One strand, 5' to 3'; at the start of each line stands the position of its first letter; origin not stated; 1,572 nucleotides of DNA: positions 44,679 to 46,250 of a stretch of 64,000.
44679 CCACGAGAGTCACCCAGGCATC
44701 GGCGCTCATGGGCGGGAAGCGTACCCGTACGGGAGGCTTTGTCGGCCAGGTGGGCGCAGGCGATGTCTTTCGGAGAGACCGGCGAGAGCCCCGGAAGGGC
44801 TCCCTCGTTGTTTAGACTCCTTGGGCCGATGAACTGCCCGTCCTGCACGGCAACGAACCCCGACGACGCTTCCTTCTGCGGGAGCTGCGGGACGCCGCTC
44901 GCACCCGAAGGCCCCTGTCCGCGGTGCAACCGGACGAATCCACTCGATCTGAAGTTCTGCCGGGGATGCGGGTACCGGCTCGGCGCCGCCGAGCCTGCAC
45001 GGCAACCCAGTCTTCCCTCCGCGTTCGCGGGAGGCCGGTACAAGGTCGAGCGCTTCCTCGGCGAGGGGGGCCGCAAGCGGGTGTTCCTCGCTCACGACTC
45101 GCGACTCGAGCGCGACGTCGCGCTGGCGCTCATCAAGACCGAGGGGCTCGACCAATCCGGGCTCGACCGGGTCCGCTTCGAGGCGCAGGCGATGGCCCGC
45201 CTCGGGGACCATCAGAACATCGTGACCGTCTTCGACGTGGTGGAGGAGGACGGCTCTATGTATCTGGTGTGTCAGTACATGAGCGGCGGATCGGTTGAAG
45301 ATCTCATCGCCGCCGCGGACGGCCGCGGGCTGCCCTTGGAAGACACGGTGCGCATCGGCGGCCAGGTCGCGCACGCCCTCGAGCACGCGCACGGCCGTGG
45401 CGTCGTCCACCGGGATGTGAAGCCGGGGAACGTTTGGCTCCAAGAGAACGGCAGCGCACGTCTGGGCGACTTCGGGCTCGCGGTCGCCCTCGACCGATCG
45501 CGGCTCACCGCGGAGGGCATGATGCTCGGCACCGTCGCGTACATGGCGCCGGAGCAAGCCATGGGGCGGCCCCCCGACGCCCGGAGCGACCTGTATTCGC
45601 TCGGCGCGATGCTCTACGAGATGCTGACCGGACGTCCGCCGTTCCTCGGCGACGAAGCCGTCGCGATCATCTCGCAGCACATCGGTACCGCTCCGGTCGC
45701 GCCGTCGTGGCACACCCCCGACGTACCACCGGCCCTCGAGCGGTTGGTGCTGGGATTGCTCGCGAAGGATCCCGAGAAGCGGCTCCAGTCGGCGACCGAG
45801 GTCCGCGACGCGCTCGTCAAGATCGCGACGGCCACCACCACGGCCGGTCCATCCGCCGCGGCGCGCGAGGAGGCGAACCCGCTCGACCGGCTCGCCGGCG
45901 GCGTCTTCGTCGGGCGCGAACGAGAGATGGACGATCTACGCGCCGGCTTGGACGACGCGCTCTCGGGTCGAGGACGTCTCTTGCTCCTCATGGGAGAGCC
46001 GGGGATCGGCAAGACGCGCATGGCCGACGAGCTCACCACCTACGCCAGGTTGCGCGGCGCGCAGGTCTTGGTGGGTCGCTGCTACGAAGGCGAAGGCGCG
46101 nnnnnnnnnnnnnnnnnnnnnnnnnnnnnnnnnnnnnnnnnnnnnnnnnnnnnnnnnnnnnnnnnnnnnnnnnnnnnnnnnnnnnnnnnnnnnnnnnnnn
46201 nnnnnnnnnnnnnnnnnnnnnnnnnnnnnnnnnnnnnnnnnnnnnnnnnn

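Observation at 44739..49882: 1494-aa zinc-ribbon/Ser-Thr kinase/STAND NTPase/TPR/class III cyclase fusion, translationally coupled to a Crp/Fnr cNMP receptor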

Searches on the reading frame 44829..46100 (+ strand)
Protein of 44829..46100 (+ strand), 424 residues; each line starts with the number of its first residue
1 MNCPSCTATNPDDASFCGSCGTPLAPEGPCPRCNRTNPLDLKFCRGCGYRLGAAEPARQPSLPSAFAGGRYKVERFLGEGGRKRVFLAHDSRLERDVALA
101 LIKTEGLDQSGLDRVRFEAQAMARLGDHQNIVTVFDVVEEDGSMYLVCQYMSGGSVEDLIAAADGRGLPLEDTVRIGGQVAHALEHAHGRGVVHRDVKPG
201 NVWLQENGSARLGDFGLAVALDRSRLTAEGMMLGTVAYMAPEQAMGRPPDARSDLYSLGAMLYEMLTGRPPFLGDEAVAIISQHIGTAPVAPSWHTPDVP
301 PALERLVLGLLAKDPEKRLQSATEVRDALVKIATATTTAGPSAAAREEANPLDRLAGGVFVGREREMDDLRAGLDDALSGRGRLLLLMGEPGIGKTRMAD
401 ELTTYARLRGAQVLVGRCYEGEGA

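Call 23: search_solved_structures(query=window:44829-46100:+, show_alignments=1, max_evalue=1e-20)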
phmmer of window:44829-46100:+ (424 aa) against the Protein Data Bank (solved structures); distinct sequences matched with E-value up to 1e-20: 359 (the best 60 are shown).
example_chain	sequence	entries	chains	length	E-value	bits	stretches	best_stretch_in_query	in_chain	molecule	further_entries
1mru_A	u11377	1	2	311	1.3e-52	182.8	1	67-356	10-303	Probable serine/threonine-protein kinase pknB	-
5u94_A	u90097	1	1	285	7.7e-52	180.2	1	63-332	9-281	Serine/threonine-protein kinase PknB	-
1o6y_A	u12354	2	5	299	9.2e-52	180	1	63-332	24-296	SERINE/THREONINE-PROTEIN KINASE PKNB | Probable serine/threonine-protein kinase pknB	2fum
6b2p_A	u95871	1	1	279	1.1e-51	179.7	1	67-332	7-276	Serine/threonine-protein kinase PknB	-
3orm_A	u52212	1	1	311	1.6e-51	179.2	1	67-356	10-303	Serine/threonine protein kinase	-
3ori_A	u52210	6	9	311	1.7e-51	179.1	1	67-356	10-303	Serine/threonine protein kinase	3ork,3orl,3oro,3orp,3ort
3f69_A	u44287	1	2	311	2.4e-51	178.6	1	67-356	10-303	Serine/threonine-protein kinase pknB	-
9ruj_A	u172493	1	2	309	3.3e-51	178.1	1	66-325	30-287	Serine/threonine-protein kinase StkP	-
6i2p_A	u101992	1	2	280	9.8e-51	176.6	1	67-332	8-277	Serine/threonine-protein kinase PknB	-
9ruk_A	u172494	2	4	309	1.6e-50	175.9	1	66-325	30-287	Serine/threonine-protein kinase StkP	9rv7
3f61_A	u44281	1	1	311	1.6e-50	175.9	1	67-356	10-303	Serine/threonine-protein kinase pknB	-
9ru3_A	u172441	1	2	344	2.3e-50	175.4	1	66-325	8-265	Serine/threonine-protein kinase StkP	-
9ymt_A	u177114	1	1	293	2.4e-48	168.7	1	68-332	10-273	Serine/Threonine Kinase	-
4eqm_A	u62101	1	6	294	2.4e-48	168.7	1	68-332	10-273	Protein kinase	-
6b2q_A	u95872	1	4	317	2.3e-46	162.2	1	67-341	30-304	Serine/threonine-protein kinase PknA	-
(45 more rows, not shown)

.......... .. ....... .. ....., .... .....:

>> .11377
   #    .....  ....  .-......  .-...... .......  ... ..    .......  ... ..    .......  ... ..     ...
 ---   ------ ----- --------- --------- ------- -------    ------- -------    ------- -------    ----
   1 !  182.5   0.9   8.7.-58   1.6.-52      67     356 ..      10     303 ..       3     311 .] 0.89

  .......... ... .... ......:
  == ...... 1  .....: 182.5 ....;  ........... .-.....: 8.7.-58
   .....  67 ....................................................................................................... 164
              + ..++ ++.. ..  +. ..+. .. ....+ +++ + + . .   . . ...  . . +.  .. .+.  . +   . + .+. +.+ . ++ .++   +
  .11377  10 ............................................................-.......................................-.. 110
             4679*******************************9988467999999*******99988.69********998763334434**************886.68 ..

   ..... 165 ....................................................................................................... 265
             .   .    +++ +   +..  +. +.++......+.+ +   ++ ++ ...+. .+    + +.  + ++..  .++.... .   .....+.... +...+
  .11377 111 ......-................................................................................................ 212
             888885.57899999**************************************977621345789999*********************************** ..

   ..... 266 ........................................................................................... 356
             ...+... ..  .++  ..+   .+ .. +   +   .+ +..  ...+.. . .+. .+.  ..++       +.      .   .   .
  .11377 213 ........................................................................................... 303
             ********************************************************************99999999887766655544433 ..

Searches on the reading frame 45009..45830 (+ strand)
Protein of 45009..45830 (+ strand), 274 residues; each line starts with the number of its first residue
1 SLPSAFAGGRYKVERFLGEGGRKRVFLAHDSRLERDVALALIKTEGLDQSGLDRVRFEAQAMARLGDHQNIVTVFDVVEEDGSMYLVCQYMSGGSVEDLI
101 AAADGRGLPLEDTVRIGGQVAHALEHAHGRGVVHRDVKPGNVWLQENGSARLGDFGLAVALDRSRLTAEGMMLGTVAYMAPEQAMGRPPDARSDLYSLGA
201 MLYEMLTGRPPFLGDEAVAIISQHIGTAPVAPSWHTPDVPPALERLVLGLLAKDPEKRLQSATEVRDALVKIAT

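Call 70: search_protein_families(library=ncbifam, proteins=[window:45009-45830:+], max_evalue=0.01)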
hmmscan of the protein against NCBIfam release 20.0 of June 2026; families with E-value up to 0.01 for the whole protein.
window:45009-45830:+ (274 aa): 18 families
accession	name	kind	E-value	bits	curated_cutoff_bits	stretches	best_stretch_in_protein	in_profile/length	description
NF033483.0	PknB_PASTA_kin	equivalog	1.6e-88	298.2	450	1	7-272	5-268/563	Stk1 family PASTA domain-containing Ser/Thr kinase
NF052427.1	StpK7MSMEG_1200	equivalog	1.5e-51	175.6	900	1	8-269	6-265/601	serine/threonine protein kinase StpK7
NF047741.1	antiphage_MADS6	equivalog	2.9e-48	164.8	460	2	109-272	297-460/612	methylation-associated defense system protein kinase MAD6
NF038150.1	lanthi_synth_IV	equivalog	8.9e-38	130.1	650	1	6-272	186-456/851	class IV lanthionine synthetase LanL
TIGR03903.1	TOMM_kin_cyc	equivalog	1.8e-36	125.4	705.75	1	35-267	4-242/1267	TOMM system kinase/cyclase fusion protein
NF009651.0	PRK13184.1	equivalog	9.6e-36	123.1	839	1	10-269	3-287/932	serine/threonine-protein kinase PknD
NF053615.1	SerThrKinAfsKStmc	equivalog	1.5e-27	96.7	1300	1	10-222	14-223/809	protein serine/threonine kinase AfsK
NF033442.0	BREX_PglW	equivalog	5.8e-26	90.5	990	2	8-158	511-660/1391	BREX system serine/threonine kinase PglW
NF038151.1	lanthi_synth_III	equivalog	4.2e-17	61.8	575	1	41-207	256-424/833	class III lanthionine synthetase LanKC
NF043056.1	T4SS_LegK1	equivalog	1.5e-08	33.7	550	1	74-204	144-282/516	Dot/Icm T4SS effector kinase LegK1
NF011463.0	PRK14879.1-4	equivalog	1.7e-06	27.6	188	1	53-160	63-162/237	Kae1-associated kinase Bud32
NF040671.1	PLuB_AAA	exception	7e-06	23.7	999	1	55-205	52-196/1256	PLuB system helicase-like protein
TIGR03724.2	arch_bud32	equivalog_domain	3e-05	23.6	125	1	53-164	38-137/193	KEOPS complex kinase/ATPase Bud32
NF011464.0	PRK14879.1-7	equivalog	5e-05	23.1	246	1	70-171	69-160/221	Kae1-associated kinase Bud32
TIGR01982.1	UbiB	equivalog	8.7e-05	21.3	487.55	1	57-165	201-310/436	2-polyprenylphenol 6-hydroxylase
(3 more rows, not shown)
